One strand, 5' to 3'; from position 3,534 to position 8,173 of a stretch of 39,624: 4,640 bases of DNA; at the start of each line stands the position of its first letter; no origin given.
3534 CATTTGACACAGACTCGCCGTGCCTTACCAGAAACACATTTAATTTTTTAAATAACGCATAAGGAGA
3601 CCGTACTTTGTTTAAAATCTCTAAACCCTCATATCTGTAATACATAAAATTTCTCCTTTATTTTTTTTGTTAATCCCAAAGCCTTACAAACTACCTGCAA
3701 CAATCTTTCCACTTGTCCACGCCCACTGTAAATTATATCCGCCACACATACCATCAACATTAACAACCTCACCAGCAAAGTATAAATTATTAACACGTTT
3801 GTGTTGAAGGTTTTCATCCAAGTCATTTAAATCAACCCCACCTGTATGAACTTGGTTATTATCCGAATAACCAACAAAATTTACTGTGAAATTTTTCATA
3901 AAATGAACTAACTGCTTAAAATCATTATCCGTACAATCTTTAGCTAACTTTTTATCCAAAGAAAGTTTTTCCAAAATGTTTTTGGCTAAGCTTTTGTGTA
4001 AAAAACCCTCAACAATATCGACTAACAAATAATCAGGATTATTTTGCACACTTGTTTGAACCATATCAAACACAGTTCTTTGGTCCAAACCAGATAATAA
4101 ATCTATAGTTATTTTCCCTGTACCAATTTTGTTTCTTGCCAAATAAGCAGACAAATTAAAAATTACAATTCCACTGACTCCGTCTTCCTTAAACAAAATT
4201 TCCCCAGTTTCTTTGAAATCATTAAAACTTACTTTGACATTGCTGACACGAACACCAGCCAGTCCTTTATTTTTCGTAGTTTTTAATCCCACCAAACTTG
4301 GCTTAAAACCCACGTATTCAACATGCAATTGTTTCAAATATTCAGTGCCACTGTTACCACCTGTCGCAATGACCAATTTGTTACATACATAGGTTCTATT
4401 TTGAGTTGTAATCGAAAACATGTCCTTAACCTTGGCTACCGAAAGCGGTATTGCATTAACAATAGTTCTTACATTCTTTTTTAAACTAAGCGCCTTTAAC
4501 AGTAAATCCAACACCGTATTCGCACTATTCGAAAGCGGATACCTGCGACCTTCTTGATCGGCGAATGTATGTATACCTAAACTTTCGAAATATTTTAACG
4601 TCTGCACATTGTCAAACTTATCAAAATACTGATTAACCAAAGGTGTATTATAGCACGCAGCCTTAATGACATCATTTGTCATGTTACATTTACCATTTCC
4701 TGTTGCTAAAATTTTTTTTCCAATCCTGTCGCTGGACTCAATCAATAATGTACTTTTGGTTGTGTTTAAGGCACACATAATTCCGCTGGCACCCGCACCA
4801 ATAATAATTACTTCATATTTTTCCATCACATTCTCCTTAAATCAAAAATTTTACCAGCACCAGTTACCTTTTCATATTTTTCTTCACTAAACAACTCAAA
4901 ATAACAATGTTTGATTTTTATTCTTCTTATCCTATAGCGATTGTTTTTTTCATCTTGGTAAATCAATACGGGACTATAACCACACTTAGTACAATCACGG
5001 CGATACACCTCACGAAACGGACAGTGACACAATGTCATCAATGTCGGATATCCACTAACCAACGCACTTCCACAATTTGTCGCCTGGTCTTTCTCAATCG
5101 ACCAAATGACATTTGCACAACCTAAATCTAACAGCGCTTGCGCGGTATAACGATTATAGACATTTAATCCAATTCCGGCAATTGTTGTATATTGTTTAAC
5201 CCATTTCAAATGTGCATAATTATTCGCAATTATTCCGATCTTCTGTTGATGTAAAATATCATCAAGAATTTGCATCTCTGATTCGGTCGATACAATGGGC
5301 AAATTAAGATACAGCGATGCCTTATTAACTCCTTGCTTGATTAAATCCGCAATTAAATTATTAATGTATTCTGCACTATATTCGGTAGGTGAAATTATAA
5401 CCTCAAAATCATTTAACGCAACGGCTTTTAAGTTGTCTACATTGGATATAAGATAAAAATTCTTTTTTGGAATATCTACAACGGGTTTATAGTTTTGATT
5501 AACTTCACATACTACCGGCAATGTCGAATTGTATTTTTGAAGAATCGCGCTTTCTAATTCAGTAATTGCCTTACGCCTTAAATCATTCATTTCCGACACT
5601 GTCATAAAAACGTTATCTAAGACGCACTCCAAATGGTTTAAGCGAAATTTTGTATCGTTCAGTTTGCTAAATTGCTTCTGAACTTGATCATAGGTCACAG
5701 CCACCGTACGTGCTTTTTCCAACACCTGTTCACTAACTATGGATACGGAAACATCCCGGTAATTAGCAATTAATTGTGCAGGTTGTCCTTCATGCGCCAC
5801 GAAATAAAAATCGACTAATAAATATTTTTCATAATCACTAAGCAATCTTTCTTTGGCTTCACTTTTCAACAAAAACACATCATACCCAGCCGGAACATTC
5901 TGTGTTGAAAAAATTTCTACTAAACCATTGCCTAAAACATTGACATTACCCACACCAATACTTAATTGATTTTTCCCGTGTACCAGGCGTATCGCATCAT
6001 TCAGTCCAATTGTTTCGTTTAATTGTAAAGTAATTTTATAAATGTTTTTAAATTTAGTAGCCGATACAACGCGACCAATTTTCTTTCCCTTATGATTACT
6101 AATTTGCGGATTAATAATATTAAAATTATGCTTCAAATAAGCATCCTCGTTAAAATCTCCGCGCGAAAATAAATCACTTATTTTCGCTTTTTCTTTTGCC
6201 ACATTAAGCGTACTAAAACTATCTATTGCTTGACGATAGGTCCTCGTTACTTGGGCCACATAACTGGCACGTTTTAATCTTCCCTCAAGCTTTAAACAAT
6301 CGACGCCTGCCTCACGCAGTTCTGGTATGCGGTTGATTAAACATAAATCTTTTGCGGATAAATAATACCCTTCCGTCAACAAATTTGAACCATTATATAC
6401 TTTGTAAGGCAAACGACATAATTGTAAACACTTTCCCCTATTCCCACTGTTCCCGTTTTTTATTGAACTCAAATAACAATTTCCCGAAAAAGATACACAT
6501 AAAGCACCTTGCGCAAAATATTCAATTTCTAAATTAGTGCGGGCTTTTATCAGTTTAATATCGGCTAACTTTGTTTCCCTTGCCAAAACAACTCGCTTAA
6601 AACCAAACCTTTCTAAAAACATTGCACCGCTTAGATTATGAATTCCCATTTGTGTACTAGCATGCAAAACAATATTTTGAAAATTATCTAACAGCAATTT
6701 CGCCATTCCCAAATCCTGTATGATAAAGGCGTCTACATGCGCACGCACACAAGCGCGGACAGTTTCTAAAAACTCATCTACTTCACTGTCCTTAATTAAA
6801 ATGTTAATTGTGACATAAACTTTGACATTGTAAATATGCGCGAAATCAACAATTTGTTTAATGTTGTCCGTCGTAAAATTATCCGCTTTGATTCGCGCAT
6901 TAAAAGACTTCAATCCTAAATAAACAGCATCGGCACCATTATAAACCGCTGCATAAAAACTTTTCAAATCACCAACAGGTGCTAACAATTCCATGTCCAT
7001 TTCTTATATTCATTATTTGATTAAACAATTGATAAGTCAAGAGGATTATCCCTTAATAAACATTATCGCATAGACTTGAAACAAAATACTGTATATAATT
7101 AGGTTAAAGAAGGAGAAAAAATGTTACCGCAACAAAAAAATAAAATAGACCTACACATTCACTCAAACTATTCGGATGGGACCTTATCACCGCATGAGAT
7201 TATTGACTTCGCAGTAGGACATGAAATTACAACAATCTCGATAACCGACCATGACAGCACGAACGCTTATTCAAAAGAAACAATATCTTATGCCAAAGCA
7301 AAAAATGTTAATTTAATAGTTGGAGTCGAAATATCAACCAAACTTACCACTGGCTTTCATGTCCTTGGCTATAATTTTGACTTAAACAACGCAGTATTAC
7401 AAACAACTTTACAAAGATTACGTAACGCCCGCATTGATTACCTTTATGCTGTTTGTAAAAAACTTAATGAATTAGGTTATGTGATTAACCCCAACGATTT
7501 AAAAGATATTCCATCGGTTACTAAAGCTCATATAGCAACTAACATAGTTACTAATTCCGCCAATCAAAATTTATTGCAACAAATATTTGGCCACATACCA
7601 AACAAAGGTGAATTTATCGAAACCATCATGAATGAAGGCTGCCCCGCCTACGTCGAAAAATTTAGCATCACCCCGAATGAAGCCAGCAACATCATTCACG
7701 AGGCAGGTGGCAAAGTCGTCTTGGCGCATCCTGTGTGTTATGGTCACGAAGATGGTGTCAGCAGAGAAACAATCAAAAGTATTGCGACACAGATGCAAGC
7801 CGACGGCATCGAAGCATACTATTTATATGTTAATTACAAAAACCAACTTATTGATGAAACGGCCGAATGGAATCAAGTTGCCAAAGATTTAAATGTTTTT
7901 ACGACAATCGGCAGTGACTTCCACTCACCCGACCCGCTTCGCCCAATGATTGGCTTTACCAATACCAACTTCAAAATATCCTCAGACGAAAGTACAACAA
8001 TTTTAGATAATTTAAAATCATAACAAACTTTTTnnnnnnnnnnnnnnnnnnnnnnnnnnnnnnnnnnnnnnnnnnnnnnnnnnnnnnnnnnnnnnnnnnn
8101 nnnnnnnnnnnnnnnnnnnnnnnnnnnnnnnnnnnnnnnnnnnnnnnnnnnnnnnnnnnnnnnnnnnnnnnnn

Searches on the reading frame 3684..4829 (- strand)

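Call 87: search_protein_families(library=pfam, proteins=[window:3684-4829:-], max_evalue=0.00001)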
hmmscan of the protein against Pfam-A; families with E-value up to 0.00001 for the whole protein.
window:3684-4829:- (381 aa): 3 families
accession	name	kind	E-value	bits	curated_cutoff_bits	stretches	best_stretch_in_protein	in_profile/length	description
PF03486.20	HI0933_like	-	4e-52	177.5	50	1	6-378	2-242/244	HI0933-like protein Rossmann domain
PF22780.1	HI0933_like_1st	-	3.8e-22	79.3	27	1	176-320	1-156/165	HI0933-like protein barrel and H2TH domain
PF13738.12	Pyr_redox_3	-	6.8e-07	29.3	30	0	129-158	105-134/305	Pyridine nucleotide-disulphide oxidoreductase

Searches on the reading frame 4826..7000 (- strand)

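Call 87: search_protein_families(library=pfam, proteins=[window:4826-7000:-], max_evalue=0.00001)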
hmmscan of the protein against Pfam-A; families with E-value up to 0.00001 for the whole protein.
window:4826-7000:- (724 aa): 2 families
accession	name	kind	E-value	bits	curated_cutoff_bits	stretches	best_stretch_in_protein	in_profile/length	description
PF01136.24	Peptidase_U32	-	1.9e-68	230.6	22.4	1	76-280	3-220/233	Peptidase family U32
PF12392.13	DUF3656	-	4.5e-18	66.4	22.1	1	380-486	11-108/109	Collagenase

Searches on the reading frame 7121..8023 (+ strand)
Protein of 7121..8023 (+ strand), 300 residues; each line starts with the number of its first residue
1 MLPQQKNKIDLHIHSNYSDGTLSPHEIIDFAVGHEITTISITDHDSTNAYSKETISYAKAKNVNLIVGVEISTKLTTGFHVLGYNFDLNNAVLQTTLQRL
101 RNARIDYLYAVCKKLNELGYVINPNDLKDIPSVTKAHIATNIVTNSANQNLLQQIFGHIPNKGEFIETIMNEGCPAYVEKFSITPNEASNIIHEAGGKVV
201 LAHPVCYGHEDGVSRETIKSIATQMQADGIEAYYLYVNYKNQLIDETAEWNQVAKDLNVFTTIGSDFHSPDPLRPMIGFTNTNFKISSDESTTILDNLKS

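Call 87: search_protein_families(library=pfam, proteins=[window:7121-8023:+], max_evalue=0.00001)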
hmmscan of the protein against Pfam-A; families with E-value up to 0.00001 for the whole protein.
window:7121-8023:+ (300 aa): 1 family
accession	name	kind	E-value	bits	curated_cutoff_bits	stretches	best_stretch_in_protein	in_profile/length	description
PF02811.25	PHP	-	4e-10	40.7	26.4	1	10-91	1-71/164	PHP domain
